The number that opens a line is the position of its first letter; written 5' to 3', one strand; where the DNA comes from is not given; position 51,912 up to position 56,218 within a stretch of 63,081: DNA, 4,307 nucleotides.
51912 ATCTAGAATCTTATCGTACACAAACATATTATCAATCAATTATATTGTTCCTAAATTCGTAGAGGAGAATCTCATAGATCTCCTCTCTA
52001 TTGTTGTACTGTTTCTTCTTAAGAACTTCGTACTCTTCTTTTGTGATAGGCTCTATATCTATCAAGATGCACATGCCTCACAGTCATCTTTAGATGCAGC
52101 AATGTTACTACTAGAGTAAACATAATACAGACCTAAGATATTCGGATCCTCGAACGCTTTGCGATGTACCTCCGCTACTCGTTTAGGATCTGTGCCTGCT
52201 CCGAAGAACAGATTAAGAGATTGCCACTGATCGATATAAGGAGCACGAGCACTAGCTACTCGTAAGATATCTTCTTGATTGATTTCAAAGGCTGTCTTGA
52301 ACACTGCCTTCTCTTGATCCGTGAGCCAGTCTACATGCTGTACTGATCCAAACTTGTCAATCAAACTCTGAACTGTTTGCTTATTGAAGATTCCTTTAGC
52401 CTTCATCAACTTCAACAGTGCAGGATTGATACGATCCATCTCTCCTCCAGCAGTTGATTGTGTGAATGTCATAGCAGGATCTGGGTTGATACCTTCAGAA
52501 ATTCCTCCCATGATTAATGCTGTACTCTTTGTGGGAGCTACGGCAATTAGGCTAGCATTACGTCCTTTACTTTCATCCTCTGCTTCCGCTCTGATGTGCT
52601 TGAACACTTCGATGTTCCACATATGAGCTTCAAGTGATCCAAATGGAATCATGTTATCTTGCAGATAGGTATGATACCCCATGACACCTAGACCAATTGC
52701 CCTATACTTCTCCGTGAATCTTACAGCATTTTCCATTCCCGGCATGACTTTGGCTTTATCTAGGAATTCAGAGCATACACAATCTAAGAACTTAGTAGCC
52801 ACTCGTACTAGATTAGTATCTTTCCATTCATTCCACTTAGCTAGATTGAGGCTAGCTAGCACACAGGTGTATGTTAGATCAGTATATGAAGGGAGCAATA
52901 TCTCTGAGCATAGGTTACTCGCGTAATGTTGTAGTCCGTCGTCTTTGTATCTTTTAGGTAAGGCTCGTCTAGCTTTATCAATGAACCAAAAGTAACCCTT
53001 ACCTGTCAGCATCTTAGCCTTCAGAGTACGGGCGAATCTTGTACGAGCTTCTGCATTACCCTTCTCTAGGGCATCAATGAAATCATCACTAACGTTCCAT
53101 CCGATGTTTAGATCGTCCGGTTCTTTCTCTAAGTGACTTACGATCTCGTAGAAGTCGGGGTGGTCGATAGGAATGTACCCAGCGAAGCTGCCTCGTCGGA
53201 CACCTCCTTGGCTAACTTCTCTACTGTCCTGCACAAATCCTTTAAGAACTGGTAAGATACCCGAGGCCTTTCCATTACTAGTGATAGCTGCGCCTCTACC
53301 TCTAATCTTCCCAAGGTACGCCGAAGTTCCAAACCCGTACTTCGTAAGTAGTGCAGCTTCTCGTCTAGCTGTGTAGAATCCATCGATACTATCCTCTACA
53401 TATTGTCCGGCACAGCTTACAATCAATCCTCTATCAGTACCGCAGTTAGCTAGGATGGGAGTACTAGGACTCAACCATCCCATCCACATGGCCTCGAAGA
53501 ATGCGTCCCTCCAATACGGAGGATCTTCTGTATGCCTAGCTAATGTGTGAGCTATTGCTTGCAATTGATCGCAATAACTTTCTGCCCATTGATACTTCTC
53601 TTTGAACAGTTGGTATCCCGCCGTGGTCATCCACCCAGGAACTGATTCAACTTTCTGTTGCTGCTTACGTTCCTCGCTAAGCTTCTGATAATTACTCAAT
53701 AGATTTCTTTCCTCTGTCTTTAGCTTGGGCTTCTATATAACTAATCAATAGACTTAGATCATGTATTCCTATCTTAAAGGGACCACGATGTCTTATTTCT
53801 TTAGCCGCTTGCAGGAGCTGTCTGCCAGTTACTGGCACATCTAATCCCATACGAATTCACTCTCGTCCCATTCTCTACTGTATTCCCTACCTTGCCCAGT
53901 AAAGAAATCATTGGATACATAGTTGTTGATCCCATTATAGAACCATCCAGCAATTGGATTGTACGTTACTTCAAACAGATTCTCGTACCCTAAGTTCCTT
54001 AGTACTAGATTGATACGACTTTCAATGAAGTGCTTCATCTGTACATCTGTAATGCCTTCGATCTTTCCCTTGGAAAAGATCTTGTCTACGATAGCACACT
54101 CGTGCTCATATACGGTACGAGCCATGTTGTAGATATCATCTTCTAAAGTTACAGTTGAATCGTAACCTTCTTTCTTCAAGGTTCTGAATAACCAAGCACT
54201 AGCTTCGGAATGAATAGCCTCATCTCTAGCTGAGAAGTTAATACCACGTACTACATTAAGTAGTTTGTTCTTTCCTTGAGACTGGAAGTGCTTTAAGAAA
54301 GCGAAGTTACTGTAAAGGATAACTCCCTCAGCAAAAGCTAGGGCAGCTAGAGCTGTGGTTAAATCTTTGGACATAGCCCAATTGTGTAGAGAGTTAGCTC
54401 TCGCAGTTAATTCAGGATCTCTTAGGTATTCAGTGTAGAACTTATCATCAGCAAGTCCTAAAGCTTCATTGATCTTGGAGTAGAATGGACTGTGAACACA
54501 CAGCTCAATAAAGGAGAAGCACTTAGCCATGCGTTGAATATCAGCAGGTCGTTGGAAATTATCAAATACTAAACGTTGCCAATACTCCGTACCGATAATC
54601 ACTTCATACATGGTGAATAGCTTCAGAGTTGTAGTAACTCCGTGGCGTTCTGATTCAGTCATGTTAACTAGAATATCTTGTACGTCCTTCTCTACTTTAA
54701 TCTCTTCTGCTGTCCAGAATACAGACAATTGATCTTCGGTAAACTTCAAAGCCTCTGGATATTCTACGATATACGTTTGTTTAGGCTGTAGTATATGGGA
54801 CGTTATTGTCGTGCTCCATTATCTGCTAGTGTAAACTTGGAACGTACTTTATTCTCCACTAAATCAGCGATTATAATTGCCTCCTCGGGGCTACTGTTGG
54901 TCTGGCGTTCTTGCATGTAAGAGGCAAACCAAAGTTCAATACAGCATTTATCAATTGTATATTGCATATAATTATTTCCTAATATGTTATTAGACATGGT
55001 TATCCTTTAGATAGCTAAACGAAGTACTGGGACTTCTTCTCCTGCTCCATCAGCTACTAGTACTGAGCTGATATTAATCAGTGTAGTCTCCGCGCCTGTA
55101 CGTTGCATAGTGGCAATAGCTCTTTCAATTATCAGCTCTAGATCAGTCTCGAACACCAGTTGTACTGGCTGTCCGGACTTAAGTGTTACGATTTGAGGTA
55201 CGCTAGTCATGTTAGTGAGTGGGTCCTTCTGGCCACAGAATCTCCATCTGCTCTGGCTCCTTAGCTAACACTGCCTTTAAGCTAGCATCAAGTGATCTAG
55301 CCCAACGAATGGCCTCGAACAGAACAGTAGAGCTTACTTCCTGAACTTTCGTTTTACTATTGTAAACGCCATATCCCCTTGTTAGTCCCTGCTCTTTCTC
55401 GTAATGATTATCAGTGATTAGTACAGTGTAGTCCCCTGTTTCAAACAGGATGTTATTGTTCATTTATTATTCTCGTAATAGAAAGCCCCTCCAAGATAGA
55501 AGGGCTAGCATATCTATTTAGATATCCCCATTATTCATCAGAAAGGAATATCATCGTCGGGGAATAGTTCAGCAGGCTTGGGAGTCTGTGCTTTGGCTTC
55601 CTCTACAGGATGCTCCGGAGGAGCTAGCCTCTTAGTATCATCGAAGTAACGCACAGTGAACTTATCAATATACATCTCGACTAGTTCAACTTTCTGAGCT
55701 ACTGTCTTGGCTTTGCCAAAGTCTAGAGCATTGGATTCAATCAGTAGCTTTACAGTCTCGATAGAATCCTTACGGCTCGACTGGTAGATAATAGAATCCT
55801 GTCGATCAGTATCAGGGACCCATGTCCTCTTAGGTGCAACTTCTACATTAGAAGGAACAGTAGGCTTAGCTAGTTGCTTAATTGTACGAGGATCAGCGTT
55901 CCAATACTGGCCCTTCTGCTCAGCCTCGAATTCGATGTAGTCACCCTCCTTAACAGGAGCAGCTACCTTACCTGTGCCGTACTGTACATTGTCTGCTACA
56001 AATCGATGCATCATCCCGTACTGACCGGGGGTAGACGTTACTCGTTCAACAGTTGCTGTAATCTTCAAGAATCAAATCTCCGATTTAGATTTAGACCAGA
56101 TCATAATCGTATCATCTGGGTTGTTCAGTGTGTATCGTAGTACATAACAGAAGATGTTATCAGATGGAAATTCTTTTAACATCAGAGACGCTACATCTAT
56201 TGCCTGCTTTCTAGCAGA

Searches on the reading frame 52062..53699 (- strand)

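Call 11: search_protein_families(library=pfam, proteins=[window:52062-53699:-], max_evalue=0.01)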
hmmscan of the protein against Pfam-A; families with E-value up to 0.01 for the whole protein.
window:52062-53699:- (545 aa): 2 families
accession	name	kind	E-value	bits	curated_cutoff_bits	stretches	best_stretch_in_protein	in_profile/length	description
PF02867.20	Ribonuc_red_lgC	-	1.3e-74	252.2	23.9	3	380-517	379-514/523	Ribonucleotide reductase, barrel domain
PF00317.26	Ribonuc_red_lgN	-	7.6e-10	39.2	28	1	27-91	6-77/77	Ribonucleotide reductase, all-alpha domain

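Call 12: search_protein_families(library=phrogs, proteins=[window:52062-53699:-], max_evalue=0.01)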
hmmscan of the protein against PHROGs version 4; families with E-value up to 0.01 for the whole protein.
window:52062-53699:- (545 aa): 10 families
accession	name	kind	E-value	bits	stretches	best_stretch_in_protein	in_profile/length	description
phrog_84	-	DNA, RNA and nucleotide metabolism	4e-132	443.2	2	24-377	198-603/975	ribonucleoside-diphosphate reductase large subunit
phrog_30939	-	DNA, RNA and nucleotide metabolism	2e-131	440.7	1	7-543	397-976/977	ribonucleotide reductase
phrog_12229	-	DNA, RNA and nucleotide metabolism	3.1e-47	162.3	2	19-167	2-150/577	ribonucleotide reductase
phrog_3844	-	moron, auxiliary metabolic gene and host takeover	9.8e-41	141.1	2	214-371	87-250/451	NrdA-like aerobic NDP reductase large subunit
phrog_3987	-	DNA, RNA and nucleotide metabolism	2.2e-26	93.5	2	66-188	192-315/467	ribonucleotide reductase large subunit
phrog_29665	-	unknown function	9.1e-21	75.4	1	268-373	1-118/150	-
phrog_33412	-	unknown function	1.1e-19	71.6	1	419-501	12-94/140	-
phrog_367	-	DNA, RNA and nucleotide metabolism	1.5e-08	34.3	1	252-494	376-614/701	ribonucleotide reductase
phrog_6132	-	DNA, RNA and nucleotide metabolism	5.4e-08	33.5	1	76-165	197-288/530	ribonucleotide reductase large subunit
phrog_22953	-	DNA, RNA and nucleotide metabolism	1e-07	33.2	1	128-215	3-97/201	ribonucleotide reductase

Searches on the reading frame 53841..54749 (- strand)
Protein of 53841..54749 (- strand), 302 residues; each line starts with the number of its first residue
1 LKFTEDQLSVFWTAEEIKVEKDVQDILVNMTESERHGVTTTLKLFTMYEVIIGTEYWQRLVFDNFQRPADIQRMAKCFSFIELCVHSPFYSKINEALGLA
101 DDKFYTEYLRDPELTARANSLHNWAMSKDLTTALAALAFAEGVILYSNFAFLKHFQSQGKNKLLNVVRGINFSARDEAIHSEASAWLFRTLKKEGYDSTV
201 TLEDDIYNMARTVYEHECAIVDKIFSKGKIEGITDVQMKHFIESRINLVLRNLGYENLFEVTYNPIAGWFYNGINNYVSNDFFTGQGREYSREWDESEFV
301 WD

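Call 68: search_protein_families(library=phrogs, proteins=[window:53841-54749:-], max_evalue=0.001)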
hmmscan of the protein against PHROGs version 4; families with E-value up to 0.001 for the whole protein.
window:53841-54749:- (302 aa): 4 families
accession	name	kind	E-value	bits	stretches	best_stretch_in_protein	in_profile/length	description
phrog_86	-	DNA, RNA and nucleotide metabolism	5.2e-77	260.6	1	2-297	81-392/504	ribonucleoside diphosphate reductase small subunit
phrog_30939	-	DNA, RNA and nucleotide metabolism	1.1e-61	209.8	1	9-296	34-325/977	ribonucleotide reductase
phrog_10582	-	DNA, RNA and nucleotide metabolism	1.4e-06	28.7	1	2-121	39-154/255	ribonucleotide reductase class Ia beta subunit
phrog_7909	-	DNA, RNA and nucleotide metabolism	9.6e-06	26.7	1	237-291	16-71/92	ribonucleoside-diphosphate reductase beta subunit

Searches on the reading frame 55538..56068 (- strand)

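Call 68: search_protein_families(library=phrogs, proteins=[window:55538-56068:-], max_evalue=0.001)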
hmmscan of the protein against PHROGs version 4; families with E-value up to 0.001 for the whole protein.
window:55538-56068:- (176 aa): 0 families

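Call 93: search_protein_families(library=pfam, proteins=[window:55538-56068:-], max_evalue=0.05)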
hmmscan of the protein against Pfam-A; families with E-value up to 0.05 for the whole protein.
window:55538-56068:- (176 aa): 1 family
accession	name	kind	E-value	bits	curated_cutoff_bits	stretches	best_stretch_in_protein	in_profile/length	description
PF18505.6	DUF5619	-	0.014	15.8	25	1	104-160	2-57/85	Domain of unknown function (DUF5619)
